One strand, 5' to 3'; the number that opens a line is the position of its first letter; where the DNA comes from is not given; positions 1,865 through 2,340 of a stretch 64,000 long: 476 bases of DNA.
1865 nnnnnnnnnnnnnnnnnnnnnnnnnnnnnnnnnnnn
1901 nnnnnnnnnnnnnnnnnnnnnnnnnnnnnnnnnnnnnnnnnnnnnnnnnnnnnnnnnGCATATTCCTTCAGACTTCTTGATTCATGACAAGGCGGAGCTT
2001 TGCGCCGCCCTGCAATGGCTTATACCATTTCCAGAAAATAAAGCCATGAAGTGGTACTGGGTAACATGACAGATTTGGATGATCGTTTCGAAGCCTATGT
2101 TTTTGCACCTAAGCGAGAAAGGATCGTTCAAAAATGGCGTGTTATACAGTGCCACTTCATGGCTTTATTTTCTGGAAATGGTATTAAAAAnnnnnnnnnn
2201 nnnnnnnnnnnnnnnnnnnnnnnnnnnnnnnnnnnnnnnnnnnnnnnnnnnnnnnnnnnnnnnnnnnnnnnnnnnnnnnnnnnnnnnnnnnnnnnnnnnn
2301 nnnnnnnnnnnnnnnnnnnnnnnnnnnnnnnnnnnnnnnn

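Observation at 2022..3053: ABC-exporter ATPase gene bracketed by two inverted MITE copies that split the operon and touch both its start and its stop codon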

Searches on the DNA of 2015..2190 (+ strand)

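Call 59: search_dna_similar(query=window:2015-2190:+, collection=plasmids, mode=distant, max_evalue=1, max_rows=20)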
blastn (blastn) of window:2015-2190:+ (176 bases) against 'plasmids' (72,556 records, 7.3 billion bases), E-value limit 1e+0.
No match.
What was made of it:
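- Tried and rejected: A blastn search of the MITE against PLSDB plasmids found nothing (call 59).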
